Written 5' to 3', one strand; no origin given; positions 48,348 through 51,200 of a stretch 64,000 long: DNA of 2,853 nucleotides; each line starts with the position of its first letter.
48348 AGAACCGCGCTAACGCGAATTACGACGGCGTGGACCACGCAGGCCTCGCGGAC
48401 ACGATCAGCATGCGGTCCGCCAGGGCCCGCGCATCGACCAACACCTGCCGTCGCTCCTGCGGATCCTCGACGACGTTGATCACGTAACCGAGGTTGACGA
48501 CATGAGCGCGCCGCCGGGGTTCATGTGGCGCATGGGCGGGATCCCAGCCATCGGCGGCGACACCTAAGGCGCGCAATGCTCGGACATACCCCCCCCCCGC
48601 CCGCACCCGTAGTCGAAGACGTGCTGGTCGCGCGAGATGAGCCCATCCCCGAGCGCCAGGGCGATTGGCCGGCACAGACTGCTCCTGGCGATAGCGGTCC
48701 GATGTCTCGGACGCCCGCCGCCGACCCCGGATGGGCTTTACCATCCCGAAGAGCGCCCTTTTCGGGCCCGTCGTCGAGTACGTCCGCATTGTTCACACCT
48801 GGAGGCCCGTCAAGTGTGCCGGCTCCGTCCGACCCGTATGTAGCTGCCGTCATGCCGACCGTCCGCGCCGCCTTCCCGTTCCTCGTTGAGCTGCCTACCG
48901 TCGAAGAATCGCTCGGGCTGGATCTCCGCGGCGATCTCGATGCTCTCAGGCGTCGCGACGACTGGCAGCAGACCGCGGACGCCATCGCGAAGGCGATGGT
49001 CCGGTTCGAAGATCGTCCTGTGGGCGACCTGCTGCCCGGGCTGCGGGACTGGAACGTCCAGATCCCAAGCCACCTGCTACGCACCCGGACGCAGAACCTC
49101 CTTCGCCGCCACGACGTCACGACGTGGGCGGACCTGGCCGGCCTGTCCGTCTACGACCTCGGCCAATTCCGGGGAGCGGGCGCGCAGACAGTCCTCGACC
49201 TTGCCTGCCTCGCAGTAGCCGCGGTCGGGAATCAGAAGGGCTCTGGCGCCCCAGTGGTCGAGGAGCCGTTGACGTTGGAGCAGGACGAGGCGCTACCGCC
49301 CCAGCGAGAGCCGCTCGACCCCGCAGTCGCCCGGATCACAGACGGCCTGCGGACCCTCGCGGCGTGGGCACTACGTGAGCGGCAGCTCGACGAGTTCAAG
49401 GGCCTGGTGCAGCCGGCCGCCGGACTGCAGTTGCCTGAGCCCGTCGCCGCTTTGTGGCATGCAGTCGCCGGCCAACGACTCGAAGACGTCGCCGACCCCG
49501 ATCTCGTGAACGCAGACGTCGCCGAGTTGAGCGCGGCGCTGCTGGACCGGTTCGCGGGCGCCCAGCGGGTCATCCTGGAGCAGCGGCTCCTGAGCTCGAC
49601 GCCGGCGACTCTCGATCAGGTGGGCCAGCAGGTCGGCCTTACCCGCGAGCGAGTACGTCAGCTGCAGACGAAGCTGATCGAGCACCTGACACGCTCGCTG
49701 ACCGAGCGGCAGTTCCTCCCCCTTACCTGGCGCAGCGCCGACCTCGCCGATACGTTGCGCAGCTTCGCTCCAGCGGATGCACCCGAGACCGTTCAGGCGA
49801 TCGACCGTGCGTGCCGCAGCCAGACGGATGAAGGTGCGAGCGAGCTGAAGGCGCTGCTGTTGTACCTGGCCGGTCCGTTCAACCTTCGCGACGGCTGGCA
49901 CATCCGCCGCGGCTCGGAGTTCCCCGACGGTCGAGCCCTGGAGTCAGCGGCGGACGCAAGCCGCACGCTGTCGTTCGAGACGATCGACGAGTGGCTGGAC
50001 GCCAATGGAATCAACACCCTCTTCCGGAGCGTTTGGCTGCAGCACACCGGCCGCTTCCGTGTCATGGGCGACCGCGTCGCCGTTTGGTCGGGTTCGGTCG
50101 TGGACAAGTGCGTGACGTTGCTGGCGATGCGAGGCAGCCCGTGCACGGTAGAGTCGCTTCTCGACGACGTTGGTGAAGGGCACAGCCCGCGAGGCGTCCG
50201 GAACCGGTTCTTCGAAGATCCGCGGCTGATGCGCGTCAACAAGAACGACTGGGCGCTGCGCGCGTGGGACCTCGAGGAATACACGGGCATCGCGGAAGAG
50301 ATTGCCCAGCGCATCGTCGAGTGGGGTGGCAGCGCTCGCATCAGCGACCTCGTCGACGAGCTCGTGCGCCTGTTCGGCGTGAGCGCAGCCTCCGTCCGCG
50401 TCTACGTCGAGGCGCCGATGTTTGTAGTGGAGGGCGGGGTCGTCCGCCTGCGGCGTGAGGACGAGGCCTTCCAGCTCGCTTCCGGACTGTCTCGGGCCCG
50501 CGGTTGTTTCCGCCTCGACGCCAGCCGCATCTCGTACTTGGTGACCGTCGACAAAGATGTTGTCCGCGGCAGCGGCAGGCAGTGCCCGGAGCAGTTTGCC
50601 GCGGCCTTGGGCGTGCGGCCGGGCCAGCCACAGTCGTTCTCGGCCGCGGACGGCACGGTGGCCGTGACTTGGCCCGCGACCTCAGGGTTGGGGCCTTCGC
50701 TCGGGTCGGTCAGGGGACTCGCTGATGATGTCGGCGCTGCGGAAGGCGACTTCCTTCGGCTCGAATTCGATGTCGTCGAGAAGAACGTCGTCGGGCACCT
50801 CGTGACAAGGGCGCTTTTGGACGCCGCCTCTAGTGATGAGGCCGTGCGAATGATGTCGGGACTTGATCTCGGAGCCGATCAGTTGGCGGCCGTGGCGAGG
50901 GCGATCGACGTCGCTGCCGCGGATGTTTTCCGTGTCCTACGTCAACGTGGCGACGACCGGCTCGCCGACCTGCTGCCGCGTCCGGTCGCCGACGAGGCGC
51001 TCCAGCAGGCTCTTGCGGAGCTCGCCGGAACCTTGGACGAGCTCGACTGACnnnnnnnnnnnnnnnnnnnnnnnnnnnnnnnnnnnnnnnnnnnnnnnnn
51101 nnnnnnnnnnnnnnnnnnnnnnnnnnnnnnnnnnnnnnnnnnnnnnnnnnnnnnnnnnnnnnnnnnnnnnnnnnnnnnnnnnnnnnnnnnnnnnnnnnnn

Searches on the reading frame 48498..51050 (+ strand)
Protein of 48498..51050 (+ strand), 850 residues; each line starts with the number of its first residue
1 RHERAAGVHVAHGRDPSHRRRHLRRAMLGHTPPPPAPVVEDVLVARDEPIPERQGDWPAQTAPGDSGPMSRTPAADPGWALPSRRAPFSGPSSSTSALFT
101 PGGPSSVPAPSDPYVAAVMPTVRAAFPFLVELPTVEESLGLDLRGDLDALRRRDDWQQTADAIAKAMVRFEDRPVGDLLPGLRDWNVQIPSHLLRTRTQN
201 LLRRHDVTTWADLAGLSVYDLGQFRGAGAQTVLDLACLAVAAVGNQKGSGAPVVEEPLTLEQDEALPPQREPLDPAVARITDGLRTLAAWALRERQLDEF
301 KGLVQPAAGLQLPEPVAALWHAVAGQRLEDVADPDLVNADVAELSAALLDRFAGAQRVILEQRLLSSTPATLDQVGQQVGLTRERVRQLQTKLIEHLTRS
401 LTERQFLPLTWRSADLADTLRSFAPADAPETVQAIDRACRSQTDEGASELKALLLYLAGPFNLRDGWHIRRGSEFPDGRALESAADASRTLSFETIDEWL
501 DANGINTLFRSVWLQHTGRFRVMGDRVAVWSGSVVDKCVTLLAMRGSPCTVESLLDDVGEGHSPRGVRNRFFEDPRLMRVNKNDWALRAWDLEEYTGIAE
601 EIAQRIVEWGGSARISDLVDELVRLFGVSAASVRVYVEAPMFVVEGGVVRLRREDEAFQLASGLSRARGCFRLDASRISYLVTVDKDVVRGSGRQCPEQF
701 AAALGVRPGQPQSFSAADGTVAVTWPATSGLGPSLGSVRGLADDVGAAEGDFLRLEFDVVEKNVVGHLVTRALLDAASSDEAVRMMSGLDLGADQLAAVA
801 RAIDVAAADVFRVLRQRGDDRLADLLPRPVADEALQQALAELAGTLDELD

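Call 9: search_protein_families(library=pfam, proteins=[window:48498-51050:+], max_evalue=0.001)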
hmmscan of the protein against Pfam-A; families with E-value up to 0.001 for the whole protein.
window:48498-51050:+ (850 aa): 1 family
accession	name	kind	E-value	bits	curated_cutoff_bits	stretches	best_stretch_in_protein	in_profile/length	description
PF04545.22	Sigma70_r4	-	3.9e-06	26.7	24.1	1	354-397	7-48/50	Sigma-70, region 4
